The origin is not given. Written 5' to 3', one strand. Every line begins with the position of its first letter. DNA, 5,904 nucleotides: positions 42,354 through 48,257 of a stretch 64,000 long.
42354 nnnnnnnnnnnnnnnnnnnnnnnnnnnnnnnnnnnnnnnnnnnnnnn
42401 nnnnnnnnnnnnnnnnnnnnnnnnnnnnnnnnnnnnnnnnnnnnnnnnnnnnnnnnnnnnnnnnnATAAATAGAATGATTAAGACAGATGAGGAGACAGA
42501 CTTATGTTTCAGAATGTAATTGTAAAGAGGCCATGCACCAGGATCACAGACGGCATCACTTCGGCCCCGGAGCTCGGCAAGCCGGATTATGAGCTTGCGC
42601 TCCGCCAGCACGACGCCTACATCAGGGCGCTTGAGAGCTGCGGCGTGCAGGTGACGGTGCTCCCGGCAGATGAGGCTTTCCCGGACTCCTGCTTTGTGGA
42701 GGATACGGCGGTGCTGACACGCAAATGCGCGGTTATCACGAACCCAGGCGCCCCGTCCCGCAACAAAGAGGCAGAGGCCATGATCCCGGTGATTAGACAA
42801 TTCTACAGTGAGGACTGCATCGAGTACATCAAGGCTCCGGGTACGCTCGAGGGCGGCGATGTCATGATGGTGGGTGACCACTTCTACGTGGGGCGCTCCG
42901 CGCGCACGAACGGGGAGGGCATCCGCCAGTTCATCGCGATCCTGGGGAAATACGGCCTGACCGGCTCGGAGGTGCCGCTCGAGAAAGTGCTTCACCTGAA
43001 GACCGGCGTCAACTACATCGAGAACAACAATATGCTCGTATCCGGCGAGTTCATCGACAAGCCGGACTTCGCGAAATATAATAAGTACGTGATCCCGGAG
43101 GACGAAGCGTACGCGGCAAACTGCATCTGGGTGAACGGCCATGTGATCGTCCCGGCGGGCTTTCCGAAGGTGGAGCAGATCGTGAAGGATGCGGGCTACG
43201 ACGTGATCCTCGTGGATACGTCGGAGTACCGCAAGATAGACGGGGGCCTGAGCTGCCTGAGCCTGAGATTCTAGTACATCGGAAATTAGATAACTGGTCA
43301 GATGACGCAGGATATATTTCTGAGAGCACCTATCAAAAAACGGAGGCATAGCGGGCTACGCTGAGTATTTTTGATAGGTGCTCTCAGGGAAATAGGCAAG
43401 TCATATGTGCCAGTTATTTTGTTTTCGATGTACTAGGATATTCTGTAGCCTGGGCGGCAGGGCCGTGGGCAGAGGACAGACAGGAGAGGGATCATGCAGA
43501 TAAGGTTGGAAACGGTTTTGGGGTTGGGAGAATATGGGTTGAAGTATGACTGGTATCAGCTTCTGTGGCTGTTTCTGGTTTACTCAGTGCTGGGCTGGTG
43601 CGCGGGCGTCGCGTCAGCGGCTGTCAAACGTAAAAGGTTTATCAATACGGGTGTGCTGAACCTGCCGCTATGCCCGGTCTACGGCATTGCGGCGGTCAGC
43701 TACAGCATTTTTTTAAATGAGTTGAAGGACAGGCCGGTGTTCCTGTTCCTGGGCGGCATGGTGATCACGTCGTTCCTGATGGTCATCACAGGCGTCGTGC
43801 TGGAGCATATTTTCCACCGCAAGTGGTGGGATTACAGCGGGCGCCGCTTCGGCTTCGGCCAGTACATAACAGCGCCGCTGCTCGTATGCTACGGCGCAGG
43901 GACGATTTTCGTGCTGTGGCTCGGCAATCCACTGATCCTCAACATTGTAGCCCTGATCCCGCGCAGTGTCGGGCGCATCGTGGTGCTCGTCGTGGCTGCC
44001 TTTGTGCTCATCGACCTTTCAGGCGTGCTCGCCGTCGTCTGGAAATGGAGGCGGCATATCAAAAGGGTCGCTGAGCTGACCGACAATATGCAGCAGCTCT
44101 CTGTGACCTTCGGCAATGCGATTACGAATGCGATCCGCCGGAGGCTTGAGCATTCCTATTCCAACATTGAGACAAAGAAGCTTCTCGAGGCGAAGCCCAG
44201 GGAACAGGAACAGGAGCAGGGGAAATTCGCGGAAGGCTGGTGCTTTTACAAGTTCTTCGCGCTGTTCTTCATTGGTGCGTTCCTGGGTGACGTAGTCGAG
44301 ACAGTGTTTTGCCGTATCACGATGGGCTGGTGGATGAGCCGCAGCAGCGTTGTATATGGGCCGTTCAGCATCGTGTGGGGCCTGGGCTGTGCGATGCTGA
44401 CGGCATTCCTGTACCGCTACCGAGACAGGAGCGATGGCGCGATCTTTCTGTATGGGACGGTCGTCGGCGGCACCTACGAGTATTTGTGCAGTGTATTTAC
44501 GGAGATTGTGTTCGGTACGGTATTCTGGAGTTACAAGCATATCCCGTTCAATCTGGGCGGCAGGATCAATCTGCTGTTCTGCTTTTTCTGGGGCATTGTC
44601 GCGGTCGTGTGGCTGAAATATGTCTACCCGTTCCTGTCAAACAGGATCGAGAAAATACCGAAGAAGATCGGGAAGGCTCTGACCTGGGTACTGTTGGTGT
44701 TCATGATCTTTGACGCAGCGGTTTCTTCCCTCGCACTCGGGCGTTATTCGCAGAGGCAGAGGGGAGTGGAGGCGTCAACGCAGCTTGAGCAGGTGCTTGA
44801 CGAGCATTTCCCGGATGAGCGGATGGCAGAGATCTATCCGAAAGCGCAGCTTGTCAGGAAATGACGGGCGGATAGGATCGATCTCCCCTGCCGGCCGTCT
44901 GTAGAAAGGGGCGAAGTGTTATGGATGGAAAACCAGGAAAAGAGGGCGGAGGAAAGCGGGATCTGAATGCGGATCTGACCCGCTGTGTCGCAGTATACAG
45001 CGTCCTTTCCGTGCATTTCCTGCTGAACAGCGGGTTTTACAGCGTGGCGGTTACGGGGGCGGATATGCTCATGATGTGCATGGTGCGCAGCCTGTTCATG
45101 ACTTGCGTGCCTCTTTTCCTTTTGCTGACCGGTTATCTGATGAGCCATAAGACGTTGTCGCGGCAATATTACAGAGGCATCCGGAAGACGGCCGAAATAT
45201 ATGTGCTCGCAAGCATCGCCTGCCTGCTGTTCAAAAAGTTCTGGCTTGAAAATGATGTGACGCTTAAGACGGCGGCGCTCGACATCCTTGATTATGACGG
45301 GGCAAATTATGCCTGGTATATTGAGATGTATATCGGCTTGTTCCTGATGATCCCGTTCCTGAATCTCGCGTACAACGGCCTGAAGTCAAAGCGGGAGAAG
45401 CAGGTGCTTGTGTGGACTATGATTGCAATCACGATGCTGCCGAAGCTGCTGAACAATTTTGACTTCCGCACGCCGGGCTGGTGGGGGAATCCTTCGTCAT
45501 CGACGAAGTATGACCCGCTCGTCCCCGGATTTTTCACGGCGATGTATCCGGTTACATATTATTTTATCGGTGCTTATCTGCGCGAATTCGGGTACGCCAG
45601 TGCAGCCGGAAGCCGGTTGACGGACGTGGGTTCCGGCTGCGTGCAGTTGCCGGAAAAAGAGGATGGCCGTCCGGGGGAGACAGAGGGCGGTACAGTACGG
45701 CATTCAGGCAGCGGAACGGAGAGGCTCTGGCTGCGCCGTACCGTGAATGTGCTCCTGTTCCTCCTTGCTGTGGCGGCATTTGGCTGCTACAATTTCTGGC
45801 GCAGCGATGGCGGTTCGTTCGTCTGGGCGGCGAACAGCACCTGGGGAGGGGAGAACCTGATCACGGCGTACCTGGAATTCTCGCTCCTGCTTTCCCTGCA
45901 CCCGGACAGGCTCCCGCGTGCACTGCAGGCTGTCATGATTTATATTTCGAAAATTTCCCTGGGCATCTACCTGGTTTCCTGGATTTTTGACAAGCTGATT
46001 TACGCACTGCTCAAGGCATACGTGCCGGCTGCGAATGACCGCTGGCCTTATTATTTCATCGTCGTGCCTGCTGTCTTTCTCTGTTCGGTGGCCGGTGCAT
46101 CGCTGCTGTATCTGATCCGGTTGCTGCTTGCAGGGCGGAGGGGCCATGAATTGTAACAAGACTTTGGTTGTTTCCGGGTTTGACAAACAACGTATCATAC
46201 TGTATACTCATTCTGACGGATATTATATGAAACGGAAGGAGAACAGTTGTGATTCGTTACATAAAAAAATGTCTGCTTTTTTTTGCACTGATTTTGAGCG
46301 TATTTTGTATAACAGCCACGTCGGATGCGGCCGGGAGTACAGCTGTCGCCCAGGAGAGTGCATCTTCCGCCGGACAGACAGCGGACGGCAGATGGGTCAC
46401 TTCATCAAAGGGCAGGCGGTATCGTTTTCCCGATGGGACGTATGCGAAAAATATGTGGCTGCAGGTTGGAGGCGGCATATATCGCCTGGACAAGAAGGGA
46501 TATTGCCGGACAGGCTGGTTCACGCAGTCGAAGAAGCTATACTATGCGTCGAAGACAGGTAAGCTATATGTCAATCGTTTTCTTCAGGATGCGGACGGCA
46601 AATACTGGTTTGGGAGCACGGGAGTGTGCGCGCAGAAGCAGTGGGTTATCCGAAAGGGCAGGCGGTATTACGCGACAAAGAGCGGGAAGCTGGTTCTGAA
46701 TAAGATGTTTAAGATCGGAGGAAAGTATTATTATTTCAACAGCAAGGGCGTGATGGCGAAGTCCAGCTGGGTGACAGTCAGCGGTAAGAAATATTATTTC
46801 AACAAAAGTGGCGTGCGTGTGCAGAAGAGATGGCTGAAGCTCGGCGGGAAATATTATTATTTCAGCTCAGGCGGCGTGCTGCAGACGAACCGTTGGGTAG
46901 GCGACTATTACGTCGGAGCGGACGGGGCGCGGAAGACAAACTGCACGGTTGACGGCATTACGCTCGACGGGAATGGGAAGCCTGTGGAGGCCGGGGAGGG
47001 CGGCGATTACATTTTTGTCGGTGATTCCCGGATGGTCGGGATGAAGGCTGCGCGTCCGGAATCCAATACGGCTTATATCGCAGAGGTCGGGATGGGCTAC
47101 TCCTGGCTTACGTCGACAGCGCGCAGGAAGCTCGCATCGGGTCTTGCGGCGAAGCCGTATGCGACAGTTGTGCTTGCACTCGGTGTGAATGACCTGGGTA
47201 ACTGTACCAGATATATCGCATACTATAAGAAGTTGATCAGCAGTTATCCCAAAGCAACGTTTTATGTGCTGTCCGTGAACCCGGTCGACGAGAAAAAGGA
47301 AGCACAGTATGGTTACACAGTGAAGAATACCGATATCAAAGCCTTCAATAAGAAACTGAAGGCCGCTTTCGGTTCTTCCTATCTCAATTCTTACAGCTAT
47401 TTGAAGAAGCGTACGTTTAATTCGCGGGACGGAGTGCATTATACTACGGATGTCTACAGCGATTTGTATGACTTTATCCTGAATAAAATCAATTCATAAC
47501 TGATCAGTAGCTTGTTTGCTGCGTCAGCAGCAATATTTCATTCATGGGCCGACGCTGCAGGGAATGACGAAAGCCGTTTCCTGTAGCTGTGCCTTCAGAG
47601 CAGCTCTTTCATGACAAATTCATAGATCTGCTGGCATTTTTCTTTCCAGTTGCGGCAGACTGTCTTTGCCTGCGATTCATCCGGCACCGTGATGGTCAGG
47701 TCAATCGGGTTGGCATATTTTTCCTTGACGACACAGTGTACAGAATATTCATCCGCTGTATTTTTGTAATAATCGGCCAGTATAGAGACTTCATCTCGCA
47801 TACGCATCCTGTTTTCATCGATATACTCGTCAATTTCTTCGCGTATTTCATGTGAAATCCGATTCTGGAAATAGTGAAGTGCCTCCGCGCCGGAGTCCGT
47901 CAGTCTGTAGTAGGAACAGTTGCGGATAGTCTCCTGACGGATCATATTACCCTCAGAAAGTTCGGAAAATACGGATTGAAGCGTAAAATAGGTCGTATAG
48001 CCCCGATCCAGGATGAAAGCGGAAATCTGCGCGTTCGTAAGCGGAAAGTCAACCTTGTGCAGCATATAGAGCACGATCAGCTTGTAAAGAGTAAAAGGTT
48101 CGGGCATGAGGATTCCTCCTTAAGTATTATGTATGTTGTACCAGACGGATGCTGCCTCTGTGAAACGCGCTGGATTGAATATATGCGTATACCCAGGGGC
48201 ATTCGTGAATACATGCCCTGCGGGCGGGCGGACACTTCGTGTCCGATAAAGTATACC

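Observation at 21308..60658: Unrecognised dispersed two-hairpin element of about 95 bp, 7 copies in 64 kb, with covarying stems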

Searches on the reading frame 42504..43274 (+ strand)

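Call 75: search_protein_families(library=pfam, proteins=[window:42504-43274:+], max_evalue=0.0001)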
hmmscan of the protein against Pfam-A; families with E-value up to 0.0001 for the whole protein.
window:42504-43274:+ (256 aa): 2 families
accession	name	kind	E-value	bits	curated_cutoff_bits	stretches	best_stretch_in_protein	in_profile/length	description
PF19420.4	DDAH_eukar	-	1.6e-09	37.9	23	1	30-150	26-158/291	N,N dimethylarginine dimethylhydrolase, eukaryotic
PF02274.22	ADI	-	8.2e-09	35.4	22.8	1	60-186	122-263/377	Arginine deiminase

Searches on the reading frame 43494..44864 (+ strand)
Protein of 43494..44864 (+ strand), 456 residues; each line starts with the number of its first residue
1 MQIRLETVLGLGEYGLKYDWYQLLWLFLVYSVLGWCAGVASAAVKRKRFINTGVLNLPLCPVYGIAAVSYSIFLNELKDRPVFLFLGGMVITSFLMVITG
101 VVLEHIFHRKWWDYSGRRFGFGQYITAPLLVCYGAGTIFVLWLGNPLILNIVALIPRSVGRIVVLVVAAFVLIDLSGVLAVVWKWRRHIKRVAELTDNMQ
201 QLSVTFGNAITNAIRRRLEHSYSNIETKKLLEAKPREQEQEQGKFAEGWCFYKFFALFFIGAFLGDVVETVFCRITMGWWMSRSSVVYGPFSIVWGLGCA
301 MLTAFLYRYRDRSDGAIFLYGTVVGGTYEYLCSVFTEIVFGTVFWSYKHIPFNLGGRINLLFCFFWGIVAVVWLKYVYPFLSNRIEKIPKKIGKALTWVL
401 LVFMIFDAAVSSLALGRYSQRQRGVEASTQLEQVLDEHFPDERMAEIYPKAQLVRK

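Call 13: search_protein_families(library=pfam, proteins=[window:43494-44864:+])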
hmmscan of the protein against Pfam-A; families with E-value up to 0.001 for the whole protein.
window:43494-44864:+ (456 aa): 1 family
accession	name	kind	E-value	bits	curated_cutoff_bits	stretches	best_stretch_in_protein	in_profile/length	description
PF06541.16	ABC_trans_CmpB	-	6e-80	267.1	25.9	2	257-411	2-150/151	Putative ABC-transporter type IV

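Call 89: find_homologous_proteins(query=window:43494-44864:+, max_evalue=1e-100)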
Query window:43494-44864:+ (456 aa): 5313 proteins with E <= 1e-100 among 8000 candidates; the best 120 are listed.
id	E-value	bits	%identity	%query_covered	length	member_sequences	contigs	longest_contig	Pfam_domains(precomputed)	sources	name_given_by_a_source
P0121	0.0e+0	1040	100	100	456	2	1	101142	PF06541.17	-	-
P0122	1.3e-276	936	89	100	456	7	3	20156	PF06541.17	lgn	-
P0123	4.2e-212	724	70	97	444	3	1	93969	PF06541.17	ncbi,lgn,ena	-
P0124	8.6e-212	723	70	96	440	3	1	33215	PF06541.17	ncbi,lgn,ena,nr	ncbi:MAG: putative ABC transporter permease [Candidatus Choladocola sp.]|nr:putative ABC transporter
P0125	2.5e-211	721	70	96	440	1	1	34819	PF06541.17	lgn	-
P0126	5.8e-207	707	67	97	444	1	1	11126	PF06541.17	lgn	-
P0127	5.3e-205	700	67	97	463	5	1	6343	PF06541.17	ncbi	-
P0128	1.3e-204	699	69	97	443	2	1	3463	PF06541.17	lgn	-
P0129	1.8e-203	695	69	96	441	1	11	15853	PF06541.17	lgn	-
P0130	4.2e-203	694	67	97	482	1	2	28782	PF06541.17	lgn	-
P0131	2.8e-202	691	67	97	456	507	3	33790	PF06541.17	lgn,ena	-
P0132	5.0e-202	690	66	97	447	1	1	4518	PF06541.17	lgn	-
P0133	2.1e-201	688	69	96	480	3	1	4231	PF06541.17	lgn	-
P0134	2.5e-201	688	67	96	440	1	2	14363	PF06541.17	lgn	-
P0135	5.7e-201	687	67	97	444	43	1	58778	PF06541.17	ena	-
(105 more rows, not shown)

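Call 90: find_encoding_contigs(protein=P0122, flank=10000, max_places=3)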
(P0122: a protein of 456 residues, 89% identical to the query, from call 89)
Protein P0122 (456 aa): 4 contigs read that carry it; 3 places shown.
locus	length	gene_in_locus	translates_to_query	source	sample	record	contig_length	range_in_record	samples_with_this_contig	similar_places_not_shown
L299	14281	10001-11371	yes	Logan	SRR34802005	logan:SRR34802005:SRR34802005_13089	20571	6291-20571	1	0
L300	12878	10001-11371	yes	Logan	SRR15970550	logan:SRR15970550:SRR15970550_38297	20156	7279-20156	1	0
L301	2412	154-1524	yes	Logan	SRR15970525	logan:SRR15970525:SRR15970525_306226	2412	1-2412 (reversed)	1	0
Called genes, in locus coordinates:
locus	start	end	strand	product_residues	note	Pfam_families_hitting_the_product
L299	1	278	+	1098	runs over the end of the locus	-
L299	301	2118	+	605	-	PF06580:His_kinase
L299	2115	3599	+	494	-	PF00072:Response_reg, PF12833:HTH_18, PF00165:HTH_AraC (weak)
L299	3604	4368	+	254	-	PF02308:MgtC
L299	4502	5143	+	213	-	PF19700:DUF6198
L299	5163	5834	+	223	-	PF00072:Response_reg, PF00486:Trans_reg_C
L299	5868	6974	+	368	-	PF02518:HATPase_c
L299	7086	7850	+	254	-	PF13191:AAA_16 (faint), PF00005:ABC_tran, PF13304:AAA_21 (faint)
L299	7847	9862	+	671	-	PF02687:FtsX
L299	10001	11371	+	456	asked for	PF06541:ABC_trans_CmpB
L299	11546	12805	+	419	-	PF01757:Acyl_transf_3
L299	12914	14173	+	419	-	PF01473:Choline_bind_1 (faint), PF19127:Choline_bind_3 (faint), PF19085:Choline_bind_2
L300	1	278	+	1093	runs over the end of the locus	-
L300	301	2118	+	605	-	PF06580:His_kinase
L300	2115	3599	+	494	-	PF00072:Response_reg, PF12833:HTH_18, PF00165:HTH_AraC (weak)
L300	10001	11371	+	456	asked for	PF06541:ABC_trans_CmpB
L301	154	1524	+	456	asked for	PF06541:ABC_trans_CmpB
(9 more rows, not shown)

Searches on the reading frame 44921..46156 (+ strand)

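Call 13: search_protein_families(library=pfam, proteins=[window:44921-46156:+])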
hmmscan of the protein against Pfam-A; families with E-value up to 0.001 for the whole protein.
window:44921-46156:+ (411 aa): 1 family
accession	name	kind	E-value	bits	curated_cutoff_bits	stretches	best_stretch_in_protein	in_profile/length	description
PF01757.29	Acyl_transf_3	-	7.2e-30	104.6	31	1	17-391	4-323/326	Acyltransferase domain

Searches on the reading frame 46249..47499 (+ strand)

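Call 29: search_protein_families(library=pfam, proteins=[window:46249-47499:+])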
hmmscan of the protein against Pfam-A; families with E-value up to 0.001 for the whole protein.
window:46249-47499:+ (416 aa): 4 families
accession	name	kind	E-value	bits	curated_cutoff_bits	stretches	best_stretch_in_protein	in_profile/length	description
PF19085.6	Choline_bind_2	-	1.6e-16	60.6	27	1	211-244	2-37/38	Choline-binding repeat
PF01473.26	Choline_bind_1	-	1e-15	57.6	20.5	1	173-189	2-18/19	Putative cell wall binding repeat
PF19127.6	Choline_bind_3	-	7.5e-13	48.7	27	2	155-195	6-47/47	Choline-binding repeat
PF13472.12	Lipase_GDSL_2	-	1.9e-05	25.6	32.9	1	256-401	1-174/178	GDSL-like Lipase/Acylhydrolase family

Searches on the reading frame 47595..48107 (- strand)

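Call 29: search_protein_families(library=pfam, proteins=[window:47595-48107:-])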
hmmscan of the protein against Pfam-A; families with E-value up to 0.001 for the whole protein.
window:47595-48107:- (170 aa): 1 family
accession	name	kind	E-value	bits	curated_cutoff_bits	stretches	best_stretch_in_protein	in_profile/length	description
PF14277.12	DUF4364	-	2.8e-60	203.2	26.9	1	8-169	1-162/162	Domain of unknown function (DUF4364)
